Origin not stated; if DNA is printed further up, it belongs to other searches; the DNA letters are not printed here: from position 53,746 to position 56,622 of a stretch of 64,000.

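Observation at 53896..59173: Both GRE paralogs carry non-canonical catalytic loops: Cys-Val-Asp thiyl loop and Lys-Val-Gly-Gly-Tyr glycyl loop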

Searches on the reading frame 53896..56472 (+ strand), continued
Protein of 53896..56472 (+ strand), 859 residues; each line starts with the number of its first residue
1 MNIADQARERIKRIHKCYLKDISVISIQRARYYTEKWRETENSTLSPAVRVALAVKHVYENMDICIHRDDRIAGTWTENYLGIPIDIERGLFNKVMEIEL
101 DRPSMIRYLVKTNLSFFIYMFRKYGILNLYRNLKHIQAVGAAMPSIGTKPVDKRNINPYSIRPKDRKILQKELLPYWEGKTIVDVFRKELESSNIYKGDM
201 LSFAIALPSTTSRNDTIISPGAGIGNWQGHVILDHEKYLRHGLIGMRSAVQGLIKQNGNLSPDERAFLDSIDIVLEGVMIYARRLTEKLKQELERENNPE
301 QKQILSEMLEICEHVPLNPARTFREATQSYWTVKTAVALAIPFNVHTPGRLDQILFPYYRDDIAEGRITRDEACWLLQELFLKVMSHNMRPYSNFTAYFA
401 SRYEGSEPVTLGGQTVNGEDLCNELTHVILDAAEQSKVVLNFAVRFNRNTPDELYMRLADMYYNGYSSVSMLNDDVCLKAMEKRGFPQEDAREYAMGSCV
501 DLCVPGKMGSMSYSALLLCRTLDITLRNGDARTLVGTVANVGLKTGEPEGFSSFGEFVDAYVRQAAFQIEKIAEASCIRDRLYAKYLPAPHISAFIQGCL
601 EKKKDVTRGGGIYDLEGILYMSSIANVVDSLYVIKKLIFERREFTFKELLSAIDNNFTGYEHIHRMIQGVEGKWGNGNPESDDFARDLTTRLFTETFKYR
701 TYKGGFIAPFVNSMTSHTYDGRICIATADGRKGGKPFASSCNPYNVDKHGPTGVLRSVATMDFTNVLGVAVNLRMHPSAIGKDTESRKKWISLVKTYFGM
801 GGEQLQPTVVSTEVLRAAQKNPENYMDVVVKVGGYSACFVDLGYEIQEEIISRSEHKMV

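Call 45: search_protein_families(library=pfam, proteins=[L078:3450-4430:+, L074:6444-7643:+, L074:5646-6431:+, L016:19370-20347:+, L033:2019-2651:+, L083:9339-9971:+, L033:7841-8872:-, L067:7030-8028:-, L034:5489-6667:+, L069:11506-12282:-], max_evalue=0.001)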
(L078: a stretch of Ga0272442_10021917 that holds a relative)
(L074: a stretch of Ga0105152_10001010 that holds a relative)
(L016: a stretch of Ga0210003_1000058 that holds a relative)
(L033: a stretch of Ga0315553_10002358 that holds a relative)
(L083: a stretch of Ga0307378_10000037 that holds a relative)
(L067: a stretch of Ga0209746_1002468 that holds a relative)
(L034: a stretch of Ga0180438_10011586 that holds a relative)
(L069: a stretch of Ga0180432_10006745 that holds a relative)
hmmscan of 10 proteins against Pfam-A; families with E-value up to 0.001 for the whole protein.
L078:3450-4430:+ (327 aa): 8 families
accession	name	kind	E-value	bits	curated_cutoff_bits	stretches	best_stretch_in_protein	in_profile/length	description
PF01370.27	Epimerase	-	4e-34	118.5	20.9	1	3-229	1-240/240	NAD dependent epimerase/dehydratase family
PF13460.12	NAD_binding_10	-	7.2e-17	62.3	27.2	1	7-172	1-147/184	NAD(P)H-binding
PF01073.25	3Beta_HSD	-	1.2e-16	61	22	1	4-216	1-228/280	3-beta hydroxysteroid dehydrogenase/isomerase family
PF16363.11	GDP_Man_Dehyd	-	3.7e-12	46.8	27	1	4-241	1-261/332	GDP-mannose 4,6 dehydratase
PF07993.18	NAD_binding_4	-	1.4e-10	41.2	20.1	1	57-187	80-219/258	Male sterility protein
PF05368.20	NmrA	-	2.8e-08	34.1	27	1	4-111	6-105/298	NmrA-like family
PF04321.23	RmlD_sub_bind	-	3e-06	27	27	1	1-98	1-87/287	RmlD substrate binding domain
PF02719.21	Polysacc_synt_2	-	0.00015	21.5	20.2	0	4-112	2-127/293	Polysaccharide biosynthesis protein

L074:6444-7643:+ (400 aa): 4 families
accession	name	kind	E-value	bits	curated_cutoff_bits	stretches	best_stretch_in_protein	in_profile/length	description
PF00441.29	Acyl-CoA_dh_1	-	6.3e-32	111.2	22.4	1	263-393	13-142/150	Acyl-CoA dehydrogenase, C-terminal domain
PF02770.24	Acyl-CoA_dh_M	-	7.8e-14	52.1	33.3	1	138-238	4-97/97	Acyl-CoA dehydrogenase, middle domain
PF08028.16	Acyl-CoA_dh_2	-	3.1e-12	47.3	22.7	1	267-384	2-128/134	Acyl-CoA dehydrogenase, C-terminal domain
PF02771.21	Acyl-CoA_dh_N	-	6.4e-12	46.3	22.9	1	8-106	2-94/113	Acyl-CoA dehydrogenase, N-terminal domain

L074:5646-6431:+ (262 aa): 1 family
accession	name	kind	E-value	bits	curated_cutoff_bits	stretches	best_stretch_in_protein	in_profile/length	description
PF06314.16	ADC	-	4.6e-50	170.8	29.8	1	19-233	17-234/238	Acetoacetate decarboxylase (ADC)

L016:19370-20347:+ (326 aa): 3 families
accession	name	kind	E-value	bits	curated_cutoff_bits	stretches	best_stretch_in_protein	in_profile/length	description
PF02826.25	2-Hacid_dh_C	-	3.9e-63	212.5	25.1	1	113-285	1-178/178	D-isomer specific 2-hydroxyacid dehydrogenase, NAD binding domain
PF00389.36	2-Hacid_dh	-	1.3e-28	99.8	24.6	1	18-317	10-134/134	D-isomer specific 2-hydroxyacid dehydrogenase, catalytic domain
PF03446.21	NAD_binding_2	-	1.7e-05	25.3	21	1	147-251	1-109/161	NAD binding domain of 6-phosphogluconate dehydrogenase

L033:2019-2651:+ (211 aa): 1 family
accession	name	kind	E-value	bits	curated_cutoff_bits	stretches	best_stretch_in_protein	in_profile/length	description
PF01081.25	Aldolase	-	1.8e-69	233.6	27.8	1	3-197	1-195/196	KDPG and KHG aldolase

L083:9339-9971:+ (211 aa): 2 families
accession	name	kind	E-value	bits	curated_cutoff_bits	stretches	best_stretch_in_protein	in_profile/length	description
PF00440.29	TetR_N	-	1.6e-17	63.5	24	1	17-62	1-46/47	Bacterial regulatory proteins, tetR family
PF17938.6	TetR_C_29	-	0.00065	20.3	26.2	0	89-198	5-119/119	Tetracyclin repressor-like, C-terminal domain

L033:7841-8872:- (344 aa): 1 family
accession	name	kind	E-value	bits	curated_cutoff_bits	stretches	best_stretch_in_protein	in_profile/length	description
PF10974.15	DUF2804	-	4.9e-109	365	26.9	1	7-344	1-339/339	Domain of unknown function (DUF2804)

L067:7030-8028:- (333 aa): 0 families

L034:5489-6667:+ (393 aa): 3 families
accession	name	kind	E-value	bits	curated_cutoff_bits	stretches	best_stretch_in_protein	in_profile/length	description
PF00465.25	Fe-ADH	-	2.2e-42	145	31.3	1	11-182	2-168/168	Iron-containing alcohol dehydrogenase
PF25137.1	ADH_Fe_C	-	1.5e-33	116.6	27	1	193-390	1-191/194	Fe-containing alcohol dehydrogenase family, C-terminal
PF13685.12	Fe-ADH_2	-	2.3e-08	34.6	28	1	32-132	20-112/149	Iron-containing alcohol dehydrogenase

L069:11506-12282:- (259 aa): 1 family
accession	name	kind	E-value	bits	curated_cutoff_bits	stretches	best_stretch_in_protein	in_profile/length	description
PF01925.25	TauE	-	8.1e-27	94.9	32.6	1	26-252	2-236/237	Sulfite exporter TauE/SafE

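Call 48: search_protein_families(library=pfam, proteins=[L025:1041-2078:+, L013:21431-22534:+, L049:15929-17332:-, L049:14654-15913:+, L046:3708-4664:-, L047:8962-9801:+, L037:6478-7254:+, L038:14518-15399:+, L034:8300-9205:-, L016:17834-19312:+], max_evalue=0.001)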
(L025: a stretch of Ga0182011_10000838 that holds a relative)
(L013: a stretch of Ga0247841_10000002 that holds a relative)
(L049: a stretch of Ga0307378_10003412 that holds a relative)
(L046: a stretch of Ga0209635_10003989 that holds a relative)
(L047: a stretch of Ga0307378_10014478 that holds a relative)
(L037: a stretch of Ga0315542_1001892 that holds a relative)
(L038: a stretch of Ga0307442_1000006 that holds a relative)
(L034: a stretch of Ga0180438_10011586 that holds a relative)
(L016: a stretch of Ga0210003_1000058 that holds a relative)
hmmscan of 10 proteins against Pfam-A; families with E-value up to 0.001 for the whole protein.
L025:1041-2078:+ (346 aa): 3 families
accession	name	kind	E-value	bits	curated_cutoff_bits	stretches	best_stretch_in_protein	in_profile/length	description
PF08240.17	ADH_N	-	1e-26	93.7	23.5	1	33-140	2-104/104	Alcohol dehydrogenase GroES-like domain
PF00107.32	ADH_zinc_N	-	6.9e-19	68.5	31.8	1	179-305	1-127/129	Zinc-binding dehydrogenase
PF16912.11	Glu_dehyd_C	-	1e-06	28.8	34.9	1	169-281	31-145/211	Glucose dehydrogenase C-terminus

L013:21431-22534:+ (368 aa): 1 family
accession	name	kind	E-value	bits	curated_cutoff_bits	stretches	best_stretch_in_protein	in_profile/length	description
PF00294.29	PfkB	-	6e-25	88.6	25.8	1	20-349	6-298/302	pfkB family carbohydrate kinase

L049:15929-17332:- (468 aa): 1 family
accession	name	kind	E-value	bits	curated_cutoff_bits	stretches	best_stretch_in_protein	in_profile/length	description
PF00202.27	Aminotran_3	-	1.4e-44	152.8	30.5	1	67-382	8-334/403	Aminotransferase class-III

L049:14654-15913:+ (420 aa): 1 family
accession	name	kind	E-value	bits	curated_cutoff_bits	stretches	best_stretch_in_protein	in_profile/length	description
PF02073.20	Peptidase_M29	-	3.6e-140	467.8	27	1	7-418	1-406/406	Thermophilic metalloprotease (M29)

L046:3708-4664:- (319 aa): 5 families
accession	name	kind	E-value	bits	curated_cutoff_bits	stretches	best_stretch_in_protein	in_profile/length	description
PF12146.15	Hydrolase_4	-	1.1e-28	100.6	27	1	62-302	4-237/239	Serine aminopeptidase, S33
PF00561.26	Abhydrolase_1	-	5.1e-18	66.1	25.8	1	65-164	3-102/245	alpha/beta hydrolase fold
PF12697.13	Abhydrolase_6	-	3.5e-10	41.4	26.3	1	65-306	1-213/217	Alpha/beta hydrolase family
PF00326.27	Peptidase_S9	-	7.7e-05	22.7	22.6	0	86-164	11-97/213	Prolyl oligopeptidase family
PF07224.18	Chlorophyllase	-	0.00043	19.6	26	1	65-99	45-79/301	Chlorophyllase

L047:8962-9801:+ (280 aa): 1 family
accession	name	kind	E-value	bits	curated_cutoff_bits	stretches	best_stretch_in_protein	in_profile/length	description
PF01144.29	CoA_trans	-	9.5e-16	58.3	23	1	1-204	2-202/217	Coenzyme A transferase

L037:6478-7254:+ (259 aa): 2 families
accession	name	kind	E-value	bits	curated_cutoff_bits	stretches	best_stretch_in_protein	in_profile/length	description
PF00881.29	Nitroreductase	-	4e-22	79.6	23.5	1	11-175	1-167/167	Nitroreductase family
PF14512.11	TM1586_NiRdase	-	2.2e-06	27.9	27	0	129-213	89-153/215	Putative TM nitroreductase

L038:14518-15399:+ (294 aa): 1 family
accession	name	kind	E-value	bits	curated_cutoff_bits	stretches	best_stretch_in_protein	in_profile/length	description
PF01144.29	CoA_trans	-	3.2e-06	27.1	23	1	15-138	5-139/217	Coenzyme A transferase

L034:8300-9205:- (302 aa): 1 family
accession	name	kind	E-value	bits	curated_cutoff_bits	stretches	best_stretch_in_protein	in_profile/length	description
PF00701.28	DHDPS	-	2.3e-68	230.5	22.1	1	5-290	2-286/289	Dihydrodipicolinate synthetase family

L016:17834-19312:+ (493 aa): 1 family
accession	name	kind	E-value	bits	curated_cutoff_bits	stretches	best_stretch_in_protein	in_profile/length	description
PF00171.27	Aldedh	-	3.1e-163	544.1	23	1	25-489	1-461/461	Aldehyde dehydrogenase family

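Call 49: search_protein_families(library=pfam, proteins=[L037:8293-8865:+, L038:16098-16826:+, L037:10938-11546:+, L038:8714-9877:+, L029:654-1577:+, L029:1570-3480:+, L005:13677-14876:+, L006:4357-5310:+, L015:16220-17218:-, L038:7237-8343:+], max_evalue=0.001)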
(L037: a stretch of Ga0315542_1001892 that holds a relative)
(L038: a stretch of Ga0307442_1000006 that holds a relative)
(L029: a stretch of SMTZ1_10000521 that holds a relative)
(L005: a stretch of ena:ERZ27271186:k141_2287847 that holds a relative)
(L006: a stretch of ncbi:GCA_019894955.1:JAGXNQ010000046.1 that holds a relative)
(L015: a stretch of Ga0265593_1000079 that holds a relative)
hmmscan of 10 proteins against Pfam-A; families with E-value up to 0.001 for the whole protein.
L037:8293-8865:+ (191 aa): 4 families
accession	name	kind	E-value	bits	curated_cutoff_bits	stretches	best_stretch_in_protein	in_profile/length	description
PF04191.18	PEMT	-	2.1e-07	31.7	25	1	74-112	33-70/105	Phospholipid methyltransferase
PF04140.19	ICMT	-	3.5e-07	31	24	1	72-115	23-66/95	Isoprenylcysteine carboxyl methyltransferase (ICMT) family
PF06966.17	DUF1295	-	5e-05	23.3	20.4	1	81-135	152-207/235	Protein of unknown function (DUF1295)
PF01222.22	ERG4_ERG24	-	0.00061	19.1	27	1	80-175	347-427/432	Ergosterol biosynthesis ERG4/ERG24 family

L038:16098-16826:+ (243 aa): 7 families
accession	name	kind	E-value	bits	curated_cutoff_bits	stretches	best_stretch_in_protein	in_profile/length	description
PF24266.1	HTH_HVO_0163_N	-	1.2e-18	67.3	31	2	103-161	2-60/70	HVO_0163, N-terminal HTH domain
PF13412.12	HTH_24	-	3.5e-18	65.4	21.9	2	181-223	5-47/48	Winged helix-turn-helix DNA-binding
PF01047.28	MarR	-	7.4e-08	32.6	24.6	1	183-227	7-51/59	MarR family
PF12840.13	HTH_20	-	1.2e-07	32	27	1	180-225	5-50/51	Helix-turn-helix domain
PF12802.13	MarR_2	-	1.1e-06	29.1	27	1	182-226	8-53/61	MarR family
PF24038.1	DUF7347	-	4.5e-06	27.2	27.6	1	100-165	8-74/77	Domain of unknown function (DUF7347)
PF14947.12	HTH_45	-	5.2e-05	23.6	25.5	0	105-157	4-58/77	Winged helix-turn-helix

L037:10938-11546:+ (203 aa): 1 family
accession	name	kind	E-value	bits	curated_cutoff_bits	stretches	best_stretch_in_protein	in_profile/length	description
PF04191.18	PEMT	-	3.8e-05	24.5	25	1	98-182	16-103/105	Phospholipid methyltransferase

L038:8714-9877:+ (388 aa): 2 families
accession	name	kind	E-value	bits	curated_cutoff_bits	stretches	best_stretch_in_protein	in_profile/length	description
PF00724.26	Oxidored_FMN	-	1.4e-70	238.7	27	1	13-353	4-338/342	NADH:flavin oxidoreductase / NADH oxidase family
PF00977.27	His_biosynth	-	0.00061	19.7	23.6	0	288-359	54-124/228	Histidine biosynthesis protein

L029:654-1577:+ (308 aa): 1 family
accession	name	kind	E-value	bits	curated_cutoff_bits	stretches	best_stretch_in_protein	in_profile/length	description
PF00892.27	EamA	-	3.8e-32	111.8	28.2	2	159-296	2-134/135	EamA-like transporter family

L029:1570-3480:+ (637 aa): 1 family
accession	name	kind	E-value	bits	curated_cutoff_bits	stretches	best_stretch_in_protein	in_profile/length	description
PF12228.14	DUF3604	-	1.9e-08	33.6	20.4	1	493-532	376-415/591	Protein of unknown function (DUF3604)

L005:13677-14876:+ (400 aa): 1 family
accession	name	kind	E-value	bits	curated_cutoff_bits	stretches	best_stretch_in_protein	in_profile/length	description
PF02752.27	Arrestin_C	-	0.00077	20.2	27.7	0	141-274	7-136/137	Arrestin (or S-antigen), C-terminal domain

L006:4357-5310:+ (318 aa): 0 families

L015:16220-17218:- (333 aa): 2 families
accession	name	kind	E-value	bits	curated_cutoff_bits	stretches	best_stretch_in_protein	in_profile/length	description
PF21694.2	DNA_pol3_delta_C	-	2.6e-28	98.9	27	1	212-330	1-120/121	DNA polymerase III delta subunit, C-terminal domain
PF06144.19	DNA_pol3_delta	-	3.9e-07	30.5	21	1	3-131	1-115/124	DNA polymerase III, delta subunit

L038:7237-8343:+ (369 aa): 12 families
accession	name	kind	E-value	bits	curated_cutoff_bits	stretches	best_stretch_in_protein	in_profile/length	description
PF00037.32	Fer4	-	1.1e-14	54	21.1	2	288-310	2-24/24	4Fe-4S binding domain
PF12838.12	Fer4_7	-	1.3e-12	48.4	27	2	294-337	2-52/52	4Fe-4S dicluster domain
PF25160.1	LdpA_Fe-S-bd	-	6.4e-11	42.3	27.6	2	300-340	9-45/49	LdpA Fe-S cluster-binding domain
PF13237.11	Fer4_10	-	8.9e-11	42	25.5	1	289-334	4-53/53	4Fe-4S dicluster domain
PF12837.12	Fer4_6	-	3.8e-10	39.6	25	2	286-309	1-24/24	4Fe-4S binding domain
PF13187.11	Fer4_9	-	4e-10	40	27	1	293-338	1-52/52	4Fe-4S dicluster domain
PF14697.11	Fer4_21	-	1.1e-08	35.6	35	1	316-344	1-32/59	4Fe-4S dicluster domain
PF13484.11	Fer4_16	-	3.1e-08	34.7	30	1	322-343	1-21/66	4Fe-4S double cluster binding domain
PF12797.12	Fer4_2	-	1.3e-06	28.4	24.5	2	288-305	4-21/22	4Fe-4S binding domain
PF13183.11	Fer4_8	-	0.00015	22.7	27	0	321-335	3-17/68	4Fe-4S dicluster domain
PF12800.12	Fer4_4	-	0.00023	21.7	24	0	292-306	2-16/17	4Fe-4S binding domain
PF13459.11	Fer4_15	-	0.00095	20.3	22.4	0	288-311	2-24/66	4Fe-4S single cluster domain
